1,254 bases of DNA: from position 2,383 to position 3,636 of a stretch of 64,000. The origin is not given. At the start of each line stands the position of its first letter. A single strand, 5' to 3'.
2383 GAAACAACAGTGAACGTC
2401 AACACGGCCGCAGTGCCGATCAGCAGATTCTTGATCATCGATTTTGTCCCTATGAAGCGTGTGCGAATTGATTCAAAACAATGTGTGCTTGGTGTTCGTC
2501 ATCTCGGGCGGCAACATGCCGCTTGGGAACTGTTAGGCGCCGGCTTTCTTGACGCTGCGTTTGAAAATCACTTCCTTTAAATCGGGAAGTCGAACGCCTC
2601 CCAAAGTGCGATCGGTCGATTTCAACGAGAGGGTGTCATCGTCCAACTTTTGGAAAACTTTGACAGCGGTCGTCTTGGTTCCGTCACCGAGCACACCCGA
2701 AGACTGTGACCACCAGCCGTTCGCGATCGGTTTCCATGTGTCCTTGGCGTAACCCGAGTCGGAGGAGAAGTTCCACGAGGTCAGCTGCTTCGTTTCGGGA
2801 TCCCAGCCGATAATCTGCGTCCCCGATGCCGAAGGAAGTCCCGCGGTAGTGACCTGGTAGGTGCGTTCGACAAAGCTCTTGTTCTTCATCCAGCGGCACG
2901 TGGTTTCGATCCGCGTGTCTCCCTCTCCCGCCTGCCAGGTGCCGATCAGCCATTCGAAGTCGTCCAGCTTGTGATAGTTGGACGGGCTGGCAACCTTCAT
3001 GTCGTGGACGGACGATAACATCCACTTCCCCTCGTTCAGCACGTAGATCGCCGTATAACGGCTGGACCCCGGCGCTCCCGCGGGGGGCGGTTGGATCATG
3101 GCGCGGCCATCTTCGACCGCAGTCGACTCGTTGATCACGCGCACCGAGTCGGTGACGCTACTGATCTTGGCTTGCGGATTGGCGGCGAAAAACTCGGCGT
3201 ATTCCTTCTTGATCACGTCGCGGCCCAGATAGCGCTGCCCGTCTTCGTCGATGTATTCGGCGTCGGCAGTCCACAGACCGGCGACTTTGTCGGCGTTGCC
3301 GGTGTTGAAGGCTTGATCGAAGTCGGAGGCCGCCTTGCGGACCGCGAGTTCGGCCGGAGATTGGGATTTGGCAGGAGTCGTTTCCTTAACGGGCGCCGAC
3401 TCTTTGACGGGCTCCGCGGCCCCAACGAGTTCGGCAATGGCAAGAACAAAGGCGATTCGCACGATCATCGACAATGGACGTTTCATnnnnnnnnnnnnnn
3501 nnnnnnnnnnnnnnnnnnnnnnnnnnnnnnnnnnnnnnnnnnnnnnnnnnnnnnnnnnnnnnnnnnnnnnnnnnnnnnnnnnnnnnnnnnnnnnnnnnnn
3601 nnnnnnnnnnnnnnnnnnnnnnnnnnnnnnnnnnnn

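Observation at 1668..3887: Locus A of a recurring pair: secreted NTF2-like protein directly upstream of a secreted RGG/FGG Gly-rich low-complexity protein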

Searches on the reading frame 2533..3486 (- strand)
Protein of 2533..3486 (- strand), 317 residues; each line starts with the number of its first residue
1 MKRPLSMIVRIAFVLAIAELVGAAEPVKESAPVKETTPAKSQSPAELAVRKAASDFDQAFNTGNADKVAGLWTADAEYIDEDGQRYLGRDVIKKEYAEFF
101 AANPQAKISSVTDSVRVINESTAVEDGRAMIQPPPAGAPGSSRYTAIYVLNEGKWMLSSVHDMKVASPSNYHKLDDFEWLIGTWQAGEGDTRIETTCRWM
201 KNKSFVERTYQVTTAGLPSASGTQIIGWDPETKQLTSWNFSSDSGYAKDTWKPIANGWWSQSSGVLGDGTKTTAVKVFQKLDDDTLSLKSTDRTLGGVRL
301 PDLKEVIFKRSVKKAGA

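Call 3: search_protein_families(library=pfam, proteins=[window:2533-3486:-], max_evalue=0.1)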
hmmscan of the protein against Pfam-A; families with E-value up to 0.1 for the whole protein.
window:2533-3486:- (317 aa): 6 families
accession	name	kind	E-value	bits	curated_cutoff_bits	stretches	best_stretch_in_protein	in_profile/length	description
PF14534.12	DUF4440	-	1.5e-12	48.3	25.2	1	49-157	1-107/107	Domain of unknown function (DUF4440)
PF12680.13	SnoaL_2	-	1.3e-09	39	27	1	56-155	4-99/102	SnoaL-like domain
PF13577.12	SnoaL_4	-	1.2e-05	25.7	24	1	44-160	4-125/126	SnoaL-like domain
PF13474.12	SnoaL_3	-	2.9e-05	24.8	22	1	49-161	1-115/121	SnoaL-like domain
PF07366.18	SnoaL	-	0.0032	17.7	28.4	1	56-114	7-64/126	SnoaL-like polyketide cyclase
PF02136.26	NTF2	-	0.05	14.5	21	1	58-112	11-65/116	Nuclear transport factor 2 (NTF2) domain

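Call 7: find_encoding_contigs(protein=window:2533-3486:-, flank=6000, max_places=6)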
Protein window:2533-3486:- (317 aa): 1 contig read that carries it; 1 place shown.
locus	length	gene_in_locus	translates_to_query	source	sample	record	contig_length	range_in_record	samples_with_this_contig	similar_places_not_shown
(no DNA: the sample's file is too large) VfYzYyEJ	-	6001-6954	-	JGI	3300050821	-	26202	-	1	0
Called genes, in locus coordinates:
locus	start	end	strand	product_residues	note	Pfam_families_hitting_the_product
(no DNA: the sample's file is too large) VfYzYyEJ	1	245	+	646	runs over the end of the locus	PF00884:Sulfatase, PF16347:SGSH_C (faint)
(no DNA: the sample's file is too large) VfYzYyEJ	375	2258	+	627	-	PF14707:Sulfatase_C (faint), PF00884:Sulfatase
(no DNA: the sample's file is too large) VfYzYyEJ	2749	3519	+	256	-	PF14023:Bestrophin-like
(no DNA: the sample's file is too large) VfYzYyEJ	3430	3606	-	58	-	-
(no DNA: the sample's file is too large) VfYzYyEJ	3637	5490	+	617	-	PF00884:Sulfatase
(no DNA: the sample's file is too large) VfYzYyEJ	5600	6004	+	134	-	-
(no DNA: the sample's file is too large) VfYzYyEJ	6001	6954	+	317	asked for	PF13577:SnoaL_4 (weak), PF14534:DUF4440, PF12680:SnoaL_2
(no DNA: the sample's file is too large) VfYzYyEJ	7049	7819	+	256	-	-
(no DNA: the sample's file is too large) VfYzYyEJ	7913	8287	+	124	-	-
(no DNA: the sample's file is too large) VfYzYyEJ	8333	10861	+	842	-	PF00884:Sulfatase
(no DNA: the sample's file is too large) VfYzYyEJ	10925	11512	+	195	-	PF03729:DUF308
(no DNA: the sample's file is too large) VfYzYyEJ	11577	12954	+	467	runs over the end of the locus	PF06863:DUF1254, PF06742:DUF1214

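Call 9: find_homologous_proteins(query=window:2533-3486:-, max_evalue=0.00001)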
Query window:2533-3486:- (317 aa): 116 proteins with E <= 0.00001 among 3229 candidates.
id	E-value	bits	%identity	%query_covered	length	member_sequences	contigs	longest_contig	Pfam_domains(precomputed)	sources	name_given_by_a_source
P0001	3.1e-188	642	88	100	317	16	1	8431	PF12680.14,PF14534.13,PF13577.13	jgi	jgi:uncharacterized protein (TIGR02246 family)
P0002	2.7e-187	639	88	100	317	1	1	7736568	PF12680.14,PF14534.13,PF13577.13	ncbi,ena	-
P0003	2.9e-187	639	88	100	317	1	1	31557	PF12680.14,PF14534.13,PF13577.13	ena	-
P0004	1.7e-185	633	87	100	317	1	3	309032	PF12680.14,PF14534.13,PF13577.13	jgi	jgi:uncharacterized protein (TIGR02246 family)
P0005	1.3e-184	630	88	100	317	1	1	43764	PF12680.14,PF14534.13,PF13474.13,PF13577.13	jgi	jgi:uncharacterized protein (TIGR02246 family)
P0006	4.0e-184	629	86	100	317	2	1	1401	PF12680.14,PF14534.13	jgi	jgi:uncharacterized protein (TIGR02246 family)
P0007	1.6e-182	624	85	99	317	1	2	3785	PF12680.14,PF14534.13,PF13474.13,PF13577.13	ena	-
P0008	2.1e-180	617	85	100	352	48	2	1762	PF12680.14,PF14534.13,PF13577.13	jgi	jgi:uncharacterized protein (TIGR02246 family)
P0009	5.5e-180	615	85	100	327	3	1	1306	PF12680.14,PF14534.13,PF13577.13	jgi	-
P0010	7.2e-179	612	83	100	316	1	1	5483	PF12680.14,PF14534.13,PF13577.13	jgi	jgi:uncharacterized protein (TIGR02246 family)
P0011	1.3e-178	611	87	98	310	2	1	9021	PF12680.14,PF14534.13,PF13474.13,PF13577.13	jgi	-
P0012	8.7e-178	608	88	97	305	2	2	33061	PF12680.14,PF14534.13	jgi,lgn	jgi:uncharacterized protein (TIGR02246 family)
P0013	3.1e-177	606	82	100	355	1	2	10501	PF12680.14,PF14534.13,PF13474.13,PF13577.13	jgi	jgi:uncharacterized protein (TIGR02246 family)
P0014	1.9e-175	600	84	100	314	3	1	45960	PF12680.14,PF14534.13,PF13577.13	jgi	jgi:uncharacterized protein (TIGR02246 family)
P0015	2.2e-175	600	83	100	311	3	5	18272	PF12680.14,PF14534.13,PF13474.13,PF13577.13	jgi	jgi:uncharacterized protein (TIGR02246 family)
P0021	1.2e-167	575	82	97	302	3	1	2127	PF12680.14,PF14534.13,PF13577.13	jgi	jgi:uncharacterized protein (TIGR02246 family)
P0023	1.1e-166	572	82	97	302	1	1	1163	PF12680.14,PF14534.13,PF13577.13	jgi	jgi:uncharacterized protein (TIGR02246 family)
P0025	1.3e-165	568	80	100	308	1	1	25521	PF12680.14,PF14534.13,PF13474.13,PF13577.13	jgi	jgi:uncharacterized protein (TIGR02246 family)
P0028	5.5e-157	540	75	99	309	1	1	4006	PF12680.14,PF14534.13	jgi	jgi:uncharacterized protein (TIGR02246 family)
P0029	2.9e-155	534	74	99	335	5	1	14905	PF12680.14,PF14534.13,PF13577.13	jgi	jgi:uncharacterized protein (TIGR02246 family)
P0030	1.5e-150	519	75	93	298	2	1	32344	PF07366.19,PF12680.14,PF14534.13,PF13474.13,PF13577.13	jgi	jgi:uncharacterized protein (TIGR02246 family)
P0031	2.3e-149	515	70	99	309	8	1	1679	PF12680.14,PF14534.13,PF13474.13,PF13577.13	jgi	jgi:uncharacterized protein (TIGR02246 family)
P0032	2.0e-148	512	69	97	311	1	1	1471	PF12680.14,PF14534.13,PF13577.13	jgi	jgi:uncharacterized protein (TIGR02246 family)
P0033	9.4e-145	499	69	99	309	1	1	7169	PF12680.14,PF14534.13,PF13474.13,PF13577.13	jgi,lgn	jgi:uncharacterized protein (TIGR02246 family)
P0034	1.5e-141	489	70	97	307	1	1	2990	PF12680.14,PF14534.13,PF13474.13,PF13577.13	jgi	jgi:uncharacterized protein (TIGR02246 family)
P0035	1.7e-141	489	70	97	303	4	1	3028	PF12680.14,PF14534.13,PF13474.13,PF13577.13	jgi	jgi:uncharacterized protein (TIGR02246 family)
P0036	2.3e-139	482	68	99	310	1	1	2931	PF12680.14,PF14534.13,PF13474.13,PF13577.13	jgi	jgi:uncharacterized protein (TIGR02246 family)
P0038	1.4e-138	479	65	99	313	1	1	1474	PF12680.14,PF14534.13,PF13474.13,PF13577.13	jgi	jgi:uncharacterized protein (TIGR02246 family)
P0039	2.0e-138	479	66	99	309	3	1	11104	PF12680.14,PF14534.13,PF13474.13,PF13577.13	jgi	jgi:uncharacterized protein (TIGR02246 family)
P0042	1.3e-135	469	67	99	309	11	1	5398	PF12680.14,PF14534.13,PF13474.13,PF13577.13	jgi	jgi:uncharacterized protein (TIGR02246 family)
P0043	6.0e-135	467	65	99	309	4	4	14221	PF12680.14,PF14534.13,PF13474.13,PF13577.13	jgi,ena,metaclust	jgi:uncharacterized protein (TIGR02246 family)|metaclust:\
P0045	2.4e-126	439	90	68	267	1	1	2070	PF12680.14,PF14534.13,PF13474.13,PF13577.13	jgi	jgi:uncharacterized protein (TIGR02246 family)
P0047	5.9e-124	431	60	99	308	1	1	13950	PF12680.14,PF14534.13,PF13474.13,PF13577.13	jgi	jgi:uncharacterized protein (TIGR02246 family)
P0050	6.4e-90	319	47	98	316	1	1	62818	PF12680.14,PF14534.13,PF13474.13,PF13577.13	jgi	jgi:uncharacterized protein (TIGR02246 family)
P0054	1.9e-83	298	47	92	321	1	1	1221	PF12680.14,PF14534.13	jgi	jgi:uncharacterized protein (TIGR02246 family)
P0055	1.1e-82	296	48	84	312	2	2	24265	PF12680.14,PF14534.13,PF13474.13,PF13577.13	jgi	jgi:uncharacterized protein (TIGR02246 family)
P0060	3.8e-79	284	47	86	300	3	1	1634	PF12680.14,PF14534.13,PF13577.13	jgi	jgi:uncharacterized protein (TIGR02246 family)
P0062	4.6e-77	277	45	88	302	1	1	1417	PF12680.14,PF14534.13,PF13474.13,PF13577.13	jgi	jgi:uncharacterized protein (TIGR02246 family)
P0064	3.6e-74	268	45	87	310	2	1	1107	PF12680.14,PF14534.13,PF13474.13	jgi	jgi:uncharacterized protein (TIGR02246 family)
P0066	1.6e-72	262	44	89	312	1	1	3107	PF12680.14,PF14534.13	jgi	jgi:uncharacterized protein (TIGR02246 family)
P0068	2.5e-66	242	42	82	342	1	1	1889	PF12680.14,PF14534.13,PF13474.13,PF13577.13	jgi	jgi:uncharacterized protein (TIGR02246 family)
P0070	1.3e-63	233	40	88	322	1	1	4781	PF12680.14,PF14534.13,PF13474.13,PF13577.13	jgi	jgi:uncharacterized protein (TIGR02246 family)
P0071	2.6e-63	232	43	89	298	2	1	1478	PF12680.14,PF14534.13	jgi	jgi:uncharacterized protein (TIGR02246 family)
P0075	1.1e-61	227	41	85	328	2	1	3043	PF12680.14,PF14534.13,PF13474.13,PF13577.13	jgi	jgi:uncharacterized protein (TIGR02246 family)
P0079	2.1e-55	206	37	84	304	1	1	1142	PF12680.14,PF14534.13,PF13577.13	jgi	jgi:uncharacterized protein (TIGR02246 family)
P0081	1.0e-54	204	37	85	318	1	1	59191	PF12680.14,PF14534.13,PF13474.13,PF13577.13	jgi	jgi:uncharacterized protein (TIGR02246 family)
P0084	1.2e-52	197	38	85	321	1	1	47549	PF12680.14,PF14534.13,PF13474.13,PF13577.13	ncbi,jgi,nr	ncbi:MAG TPA: SgcJ/EcaC family oxidoreductase [Isosphaeraceae bacterium]|jgi:uncharacterized protein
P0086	1.1e-51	194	35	99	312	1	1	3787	PF12680.14,PF14534.13,PF13474.13,PF13577.13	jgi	jgi:uncharacterized protein (TIGR02246 family)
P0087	1.6e-51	193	37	84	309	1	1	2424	PF12680.14,PF14534.13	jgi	jgi:uncharacterized protein (TIGR02246 family)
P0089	4.6e-49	185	35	85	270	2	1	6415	PF12680.14,PF14534.13,PF13474.13,PF13577.13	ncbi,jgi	jgi:uncharacterized protein (TIGR02246 family)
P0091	2.5e-48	183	35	96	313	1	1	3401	PF12680.14,PF14534.13,PF13474.13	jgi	jgi:uncharacterized protein (TIGR02246 family)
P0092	2.7e-45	173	34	98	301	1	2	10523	PF12680.14,PF14534.13,PF13474.13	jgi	jgi:uncharacterized protein (TIGR02246 family)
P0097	9.1e-42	161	33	89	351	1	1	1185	PF12680.14,PF14534.13,PF13474.13,PF13577.13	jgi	jgi:uncharacterized protein (TIGR02246 family)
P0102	1.8e-39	154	32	88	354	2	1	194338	PF12680.14,PF14534.13,PF13474.13,PF13577.13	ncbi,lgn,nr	ncbi:MAG: SgcJ/EcaC family oxidoreductase [Planctomycetes bacterium]|nr:SgcJ/EcaC family oxidoreduct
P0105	1.8e-36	144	66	33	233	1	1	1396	PF12680.14,PF14534.13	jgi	jgi:uncharacterized protein (TIGR02246 family)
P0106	1.6e-34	137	28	94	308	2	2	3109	PF12680.14,PF14534.13,PF13474.13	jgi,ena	jgi:uncharacterized protein (TIGR02246 family)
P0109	2.1e-32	130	31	82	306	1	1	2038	PF12680.14,PF14534.13,PF13474.13,PF13577.13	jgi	jgi:uncharacterized protein (TIGR02246 family)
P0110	2.4e-31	127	29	85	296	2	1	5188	PF12680.14,PF14534.13,PF13474.13,PF13577.13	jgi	jgi:uncharacterized protein (TIGR02246 family)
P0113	2.8e-30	124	29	84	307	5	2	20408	PF14534.13,PF13577.13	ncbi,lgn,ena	-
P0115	2.9e-27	114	28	87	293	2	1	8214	PF14534.13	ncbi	-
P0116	5.2e-18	83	28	73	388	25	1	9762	PF12680.14,PF14534.13,PF13474.13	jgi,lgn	jgi:uncharacterized protein (TIGR02246 family)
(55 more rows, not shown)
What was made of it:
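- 2533..3486 (-): ntfA, 317 aa: signal peptide, Pro/Lys/Glu-rich linker, NTF2-like cone (about residues 44-165; SgcJ/EcaC, DUF4440), then a helix plus about 10 beta-strands forming a Trp-rich barrel (residues 171-312; conserved motif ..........). 116 homolog clusters found (call 9).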

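Call 13: find_related_loci(query=A2, collection=genome_contigs, flank=6000)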
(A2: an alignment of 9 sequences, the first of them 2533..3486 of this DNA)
Query A2 (317 aa) in genome_contigs; peptide patterns used: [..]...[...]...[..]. (x = any residue, [..] = any of these).
320 stretches matched a pattern; 318 encode a relative of the query (tblastn E <= 1e-3); the best 80 are kept; 80 distinct loci.
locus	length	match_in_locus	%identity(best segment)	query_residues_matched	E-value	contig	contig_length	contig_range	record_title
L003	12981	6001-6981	85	1-317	0e+0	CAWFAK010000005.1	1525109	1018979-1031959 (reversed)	MAG: uncultured Planctomycetaceae bacterium isolate MFD00964.bin.2.177 genome assembly, contig: contig_23107, whole geno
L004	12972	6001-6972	78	1-317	1e-176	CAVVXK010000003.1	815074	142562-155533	MAG: uncultured Planctomycetaceae bacterium isolate MFD04540.bin.1.38 genome assembly, contig: contig_5982, whole genome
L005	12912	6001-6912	80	8-317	2e-171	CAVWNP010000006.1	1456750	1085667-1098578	MAG: uncultured Planctomycetaceae bacterium isolate MFD00964.bin.3.253 genome assembly, contig: contig_62565, whole geno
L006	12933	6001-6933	68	1-314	2e-148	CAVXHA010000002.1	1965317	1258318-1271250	MAG: uncultured Planctomycetota bacterium isolate MFD04463.bin.2.44 genome assembly, contig: contig_25728, whole genome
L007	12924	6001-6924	65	1-314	2e-141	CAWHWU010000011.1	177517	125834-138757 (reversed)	MAG: uncultured Planctomycetaceae bacterium isolate MFD04434.bin.2.78 genome assembly, contig: contig_17224, whole genom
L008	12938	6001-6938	94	1-317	3e-154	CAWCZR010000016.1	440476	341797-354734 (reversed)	MAG: uncultured Planctomycetaceae bacterium isolate MFD01716.bin.2.82 genome assembly, contig: contig_52860, whole genom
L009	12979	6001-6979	86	1-317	2e-149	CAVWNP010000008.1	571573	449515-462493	MAG: uncultured Planctomycetaceae bacterium isolate MFD00964.bin.3.253 genome assembly, contig: contig_74324, whole geno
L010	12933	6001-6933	44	1-310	1e-87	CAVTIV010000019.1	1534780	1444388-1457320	MAG: Pirellulaceae bacterium isolate MFD05684.bin.2.243 genome assembly, contig: contig_57144, whole genome shotgun sequ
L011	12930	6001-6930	44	1-310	4e-86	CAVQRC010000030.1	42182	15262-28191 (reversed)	MAG: Pirellulales bacterium isolate MFD09964.bin.1.137 genome assembly, contig: contig_50367, whole genome shotgun seque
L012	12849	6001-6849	46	34-316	9e-86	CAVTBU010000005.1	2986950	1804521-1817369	MAG: Pirellulales bacterium isolate MFD02416.bin.1.42 genome assembly, contig: contig_12951, whole genome shotgun sequen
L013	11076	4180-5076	45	13-310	3e-85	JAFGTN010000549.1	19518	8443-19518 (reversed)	MAG: Pirellulales bacterium isolate Zod_Metabat.975 k87_8800107, whole genome shotgun sequence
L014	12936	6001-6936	44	2-310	6e-85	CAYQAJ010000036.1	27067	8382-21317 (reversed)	MAG TPA_asm: uncultured Pirellulaceae bacterium isolate SRP214966_co2_142 genome assembly, contig: NODE_2195_length_2706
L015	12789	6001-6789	48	48-310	6e-85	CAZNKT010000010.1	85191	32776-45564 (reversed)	MAG TPA_asm: uncultured Pirellulales bacterium isolate SRP214966_co2_128 genome assembly, contig: NODE_214_length_85191_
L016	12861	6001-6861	44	23-310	9e-83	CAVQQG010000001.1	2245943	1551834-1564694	MAG: uncultured Planctomycetia bacterium isolate MFD09779.bin.2.3 genome assembly, contig: contig_4035, whole genome sho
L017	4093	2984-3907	43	11-314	4e-83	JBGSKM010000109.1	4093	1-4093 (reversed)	MAG: Pirellulaceae bacterium isolate JTS-AC180 k141_767167, whole genome shotgun sequence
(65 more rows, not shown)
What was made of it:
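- Tried and rejected: The narrower alignment A2 worked (call 13).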

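Call 19: search_protein_families(library=ncbifam, proteins=[window:2533-3486:-], max_evalue=0.1)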
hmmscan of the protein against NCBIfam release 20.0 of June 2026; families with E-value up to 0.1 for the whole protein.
window:2533-3486:- (317 aa): 3 families
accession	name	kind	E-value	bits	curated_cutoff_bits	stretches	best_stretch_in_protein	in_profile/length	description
TIGR02246.1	TIGR02246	subfamily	1.5e-16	60.6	33.95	1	48-166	5-127/128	SgcJ/EcaC family oxidoreductase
NF040670.1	wall_bind_EntA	exception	0.0026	17.2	560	1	25-125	149-248/291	cell wall-binding protein EntA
TIGR02096.1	TIGR02096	subfamily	0.0097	16.2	97.1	1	53-111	4-63/129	ketosteroid isomerase-related protein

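Call 42: predict_structure(alignment_id=A3)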
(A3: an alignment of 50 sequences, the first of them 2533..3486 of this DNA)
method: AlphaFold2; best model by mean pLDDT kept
length: 317 residues; sequences in the alignment: 50
mean_pLDDT: 87.8   pTM: 0.64
mean pLDDT of the five models: 87.8, 87.1, 86.9, 85.3, 84.2
residues with pLDDT >= 90: 245; 70-90: 21; 50-70: 18; < 50: 33
segments of 3 or more residues with pLDDT < 50: 1-28, 314-317
pLDDT, mean of each block of 10 residues (from residue 1): 38 41 45 60 94 98 98 98 96 97 93 97 96 75 95 98 81 92 96 96 93 96 97 97 96 97 97 98 97 97 96 56
secondary structure, 60 per line:
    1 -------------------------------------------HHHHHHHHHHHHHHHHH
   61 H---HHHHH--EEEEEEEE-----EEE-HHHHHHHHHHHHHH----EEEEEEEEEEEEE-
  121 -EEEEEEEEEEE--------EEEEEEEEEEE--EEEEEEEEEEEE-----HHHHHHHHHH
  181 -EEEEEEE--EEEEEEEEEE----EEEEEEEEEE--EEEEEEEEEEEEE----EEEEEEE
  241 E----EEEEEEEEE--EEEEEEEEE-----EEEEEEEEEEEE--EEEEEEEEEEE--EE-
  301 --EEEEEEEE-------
elements in order: H44-61 H65-69 E72-79 E85-87 H89-102 E107-119 E122-132 E141-151 E154-165 H171-180 E182-188 E191-200 E205-214 E217-229 E234-241 E246-254 E257-265 E271-282 E285-295 E303-310
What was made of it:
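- On SgcJ/EcaC NTF2-like family (TIGR02246): The AlphaFold model has pLDDT 87.8, and residues 44-165 form three helices plus a curved sheet (call 42).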
